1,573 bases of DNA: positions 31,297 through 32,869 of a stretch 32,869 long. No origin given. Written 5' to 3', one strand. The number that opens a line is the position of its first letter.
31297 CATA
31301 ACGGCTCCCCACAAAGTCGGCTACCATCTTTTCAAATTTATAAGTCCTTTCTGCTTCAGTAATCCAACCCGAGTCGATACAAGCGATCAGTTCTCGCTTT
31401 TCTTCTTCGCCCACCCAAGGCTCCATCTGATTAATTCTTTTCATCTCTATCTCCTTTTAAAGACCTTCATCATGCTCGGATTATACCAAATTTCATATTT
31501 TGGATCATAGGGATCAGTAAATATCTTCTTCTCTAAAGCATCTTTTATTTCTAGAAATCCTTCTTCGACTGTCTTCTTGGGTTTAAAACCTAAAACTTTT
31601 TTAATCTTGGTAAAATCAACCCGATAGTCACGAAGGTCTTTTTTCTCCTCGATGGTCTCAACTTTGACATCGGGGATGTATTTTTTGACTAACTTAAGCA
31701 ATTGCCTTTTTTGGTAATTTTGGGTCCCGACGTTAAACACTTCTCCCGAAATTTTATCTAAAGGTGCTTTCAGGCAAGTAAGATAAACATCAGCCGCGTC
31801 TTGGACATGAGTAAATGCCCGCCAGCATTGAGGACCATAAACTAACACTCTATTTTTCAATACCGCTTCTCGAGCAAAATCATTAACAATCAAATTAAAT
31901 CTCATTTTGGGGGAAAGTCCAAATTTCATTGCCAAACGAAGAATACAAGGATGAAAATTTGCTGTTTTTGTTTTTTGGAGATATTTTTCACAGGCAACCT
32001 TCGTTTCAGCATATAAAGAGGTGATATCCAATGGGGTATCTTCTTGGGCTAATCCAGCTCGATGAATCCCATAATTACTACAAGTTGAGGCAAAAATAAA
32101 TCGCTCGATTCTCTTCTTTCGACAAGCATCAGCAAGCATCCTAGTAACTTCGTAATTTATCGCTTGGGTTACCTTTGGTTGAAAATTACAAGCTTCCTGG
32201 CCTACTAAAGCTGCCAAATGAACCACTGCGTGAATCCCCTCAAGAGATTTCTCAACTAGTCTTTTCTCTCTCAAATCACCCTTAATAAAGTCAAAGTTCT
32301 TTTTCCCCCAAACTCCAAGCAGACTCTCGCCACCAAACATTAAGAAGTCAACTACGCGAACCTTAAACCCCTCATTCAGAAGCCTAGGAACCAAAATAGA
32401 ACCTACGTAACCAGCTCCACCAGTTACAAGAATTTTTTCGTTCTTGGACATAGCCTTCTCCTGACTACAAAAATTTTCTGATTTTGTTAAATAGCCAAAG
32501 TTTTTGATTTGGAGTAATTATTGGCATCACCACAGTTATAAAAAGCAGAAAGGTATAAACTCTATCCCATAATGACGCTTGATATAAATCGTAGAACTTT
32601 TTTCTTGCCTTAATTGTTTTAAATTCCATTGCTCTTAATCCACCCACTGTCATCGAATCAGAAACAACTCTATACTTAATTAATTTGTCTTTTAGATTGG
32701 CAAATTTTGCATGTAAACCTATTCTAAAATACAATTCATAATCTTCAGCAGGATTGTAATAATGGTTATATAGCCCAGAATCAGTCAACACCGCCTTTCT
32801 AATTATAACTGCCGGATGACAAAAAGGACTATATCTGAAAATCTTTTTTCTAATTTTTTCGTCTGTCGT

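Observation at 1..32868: Window-filling single-strand glycan-assembly superoperon with an unusually high methylation load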

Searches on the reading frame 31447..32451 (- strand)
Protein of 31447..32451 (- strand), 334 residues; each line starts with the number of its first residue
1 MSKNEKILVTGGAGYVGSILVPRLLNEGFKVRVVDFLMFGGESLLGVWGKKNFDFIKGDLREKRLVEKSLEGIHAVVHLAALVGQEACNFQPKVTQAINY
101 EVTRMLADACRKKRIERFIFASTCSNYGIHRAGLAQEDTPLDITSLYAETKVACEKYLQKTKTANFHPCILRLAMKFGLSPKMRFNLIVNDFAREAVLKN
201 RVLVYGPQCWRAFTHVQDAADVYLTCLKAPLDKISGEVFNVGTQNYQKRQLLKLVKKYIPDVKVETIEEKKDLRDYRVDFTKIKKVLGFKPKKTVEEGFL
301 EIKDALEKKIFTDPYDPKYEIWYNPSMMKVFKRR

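Call 6: search_protein_families(library=pfam, proteins=[window:31447-32451:-], max_evalue=0.01)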
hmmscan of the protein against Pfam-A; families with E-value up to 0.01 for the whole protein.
window:31447-32451:- (334 aa): 8 families
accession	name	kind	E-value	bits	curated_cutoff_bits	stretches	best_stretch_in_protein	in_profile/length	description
PF01370.27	Epimerase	-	1.8e-40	139.3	20.9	1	7-242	1-240/240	NAD dependent epimerase/dehydratase family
PF16363.11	GDP_Man_Dehyd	-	1.1e-29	104.4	27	1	8-299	1-329/332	GDP-mannose 4,6 dehydratase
PF01073.25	3Beta_HSD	-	9.8e-20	71.2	22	1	8-190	1-195/280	3-beta hydroxysteroid dehydrogenase/isomerase family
PF04321.23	RmlD_sub_bind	-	3.7e-12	46.3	27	1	6-233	2-204/287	RmlD substrate binding domain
PF13460.12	NAD_binding_10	-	3.8e-09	37.1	27.2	1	11-162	1-135/184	NAD(P)H-binding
PF05368.20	NmrA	-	1.3e-08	35.3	27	1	4-129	2-113/298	NmrA-like family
PF07993.18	NAD_binding_4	-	1.5e-08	34.6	20.1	1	53-175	63-206/258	Male sterility protein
PF02719.21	Polysacc_synt_2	-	3.9e-08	33.3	20.2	1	7-225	1-215/293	Polysaccharide biosynthesis protein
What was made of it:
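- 31447..32451 (-): Extended SDR, GalE-like NDP-sugar epimerase/dehydratase. PF01370 139 bits, call 6.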

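Call 8: find_encoding_contigs(protein=window:31447-32451:-, flank=10000, max_places=6)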
Protein window:31447-32451:- (334 aa): 2 contigs read that carry it; 2 places shown.
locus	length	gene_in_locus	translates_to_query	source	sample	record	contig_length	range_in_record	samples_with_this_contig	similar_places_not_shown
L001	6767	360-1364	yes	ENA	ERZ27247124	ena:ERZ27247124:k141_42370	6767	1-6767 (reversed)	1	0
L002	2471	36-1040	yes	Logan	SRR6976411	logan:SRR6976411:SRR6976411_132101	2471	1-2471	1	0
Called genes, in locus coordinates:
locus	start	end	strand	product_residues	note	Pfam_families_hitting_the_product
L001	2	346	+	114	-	?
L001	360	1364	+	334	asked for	PF01073:3Beta_HSD, PF01370:Epimerase, PF02719:Polysacc_synt_2, PF04321:RmlD_sub_bind, PF05368:NmrA, PF07993:NAD_binding_4 (faint), PF13460:NAD_binding_10, PF16363:GDP_Man_Dehyd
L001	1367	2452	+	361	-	PF01041:DegT_DnrJ_EryC1, PF01212:Beta_elim_lyase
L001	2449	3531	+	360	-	PF00106:adh_short (faint), PF01073:3Beta_HSD, PF01370:Epimerase, PF02719:Polysacc_synt_2, PF04321:RmlD_sub_bind (faint), PF07993:NAD_binding_4, PF08659:KR (weak), PF16363:GDP_Man_Dehyd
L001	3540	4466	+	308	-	PF01073:3Beta_HSD (faint), PF01370:Epimerase, PF02719:Polysacc_synt_2 (faint), PF16363:GDP_Man_Dehyd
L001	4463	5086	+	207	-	PF00132:Hexapep, PF14602:Hexapep_2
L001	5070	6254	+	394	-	PF00534:Glycos_transf_1, PF13692:Glyco_trans_1_4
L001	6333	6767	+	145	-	?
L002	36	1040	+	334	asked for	PF01073:3Beta_HSD, PF01370:Epimerase, PF02719:Polysacc_synt_2, PF04321:RmlD_sub_bind, PF05368:NmrA, PF07993:NAD_binding_4 (faint), PF13460:NAD_binding_10, PF16363:GDP_Man_Dehyd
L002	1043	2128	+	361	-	PF01041:DegT_DnrJ_EryC1, PF01212:Beta_elim_lyase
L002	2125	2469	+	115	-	?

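Call 16: search_protein_families(library=ncbifam, proteins=[window:31447-32451:-], max_evalue=1e-10)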
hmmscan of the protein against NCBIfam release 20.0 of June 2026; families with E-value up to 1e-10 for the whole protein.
window:31447-32451:- (334 aa): 11 families
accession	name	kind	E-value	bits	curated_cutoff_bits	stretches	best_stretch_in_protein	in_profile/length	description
TIGR01179.1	galE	equivalog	1.1e-36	126.3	262.3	1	6-294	1-312/332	UDP-glucose 4-epimerase GalE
TIGR01181.1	dTDP_gluc_dehyt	equivalog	8.2e-26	90.8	365.1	1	6-299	1-304/321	dTDP-glucose 4,6-dehydratase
TIGR04180.1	EDH_00030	hypoth_equivalog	9.4e-25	87.3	475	1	7-277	1-273/297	NAD-dependent 4,6-dehydratase LegB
TIGR02197.1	heptose_epim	equivalog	1.5e-23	83.5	274.6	1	7-298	1-305/316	ADP-glyceromanno-heptose 6-epimerase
TIGR03466.1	HpnA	hypoth_equivalog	3.9e-19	68.7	367.65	1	6-171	2-165/327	hopanoid-associated sugar epimerase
NF007956.0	PRK10675.1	subfamily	1.5e-17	63.7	394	1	6-166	2-168/338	UDP-glucose 4-epimerase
NF043036.1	ErythonDh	equivalog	3.6e-17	62.6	325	1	6-158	2-160/321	D-erythronate dehydrogenase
NF042422.1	oxyalk_red_OleD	equivalog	5e-17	62.3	580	1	6-188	2-180/329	2-alkyl-3-oxoalkanoate reductase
NF052578.1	StrlDmthSdmBMthl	equivalog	3.4e-14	53.3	600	1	7-178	3-171/328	sterol demethylase protein SdmB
NF008360.0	PRK11150.1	equivalog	5.5e-13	48.8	452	1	7-308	2-308/310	ADP-glyceromanno-heptose 6-epimerase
NF007582.0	PRK10217.1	equivalog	8.3e-11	41.6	698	0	5-298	2-323/355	dTDP-glucose 4,6-dehydratase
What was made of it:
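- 31447..32451 (-): TIGR01179 126 bits, below cut-off, call 16.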

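Call 64: find_related_loci(query=window:31447-32451:-, collection=metagenome_contigs, flank=10000)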
Query window:31447-32451:- (334 aa) in metagenome_contigs; peptide patterns used: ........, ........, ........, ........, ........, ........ (x = any residue, [..] = any of these).
165 stretches matched a pattern; 2 encode a relative of the query (tblastn E <= 1e-3); 2 distinct loci.
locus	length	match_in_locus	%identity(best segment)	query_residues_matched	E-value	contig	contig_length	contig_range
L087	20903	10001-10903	27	7-297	1e-22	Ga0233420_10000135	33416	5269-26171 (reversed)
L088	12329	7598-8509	27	7-305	9e-20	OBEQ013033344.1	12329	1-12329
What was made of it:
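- Tried and rejected: A metagenome scan with the edge SDR found only 27%-identical relatives (call 64).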

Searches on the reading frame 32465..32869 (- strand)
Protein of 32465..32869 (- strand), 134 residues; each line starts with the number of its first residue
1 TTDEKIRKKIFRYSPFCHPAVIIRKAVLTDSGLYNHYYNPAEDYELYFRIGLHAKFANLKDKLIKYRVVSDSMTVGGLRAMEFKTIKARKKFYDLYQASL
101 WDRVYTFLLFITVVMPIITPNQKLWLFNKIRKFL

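Call 75: search_protein_families(library=pfam, proteins=[window:32465-32869:-], max_evalue=1)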
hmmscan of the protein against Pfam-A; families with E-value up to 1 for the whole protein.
window:32465-32869:- (134 aa): 1 family
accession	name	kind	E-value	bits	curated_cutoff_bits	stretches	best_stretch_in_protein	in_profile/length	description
PF10111.15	Glyco_tranf_2_2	-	0.0059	16.6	27.3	1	20-81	167-231/276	Glycosyltransferase like family 2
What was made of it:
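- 32465..32869 (-): C-terminal fragment of a GT2-like glycosyltransferase, cut by the window edge; one C-terminal TM helix. Weak PF10111 match, E 0.006, call 75.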
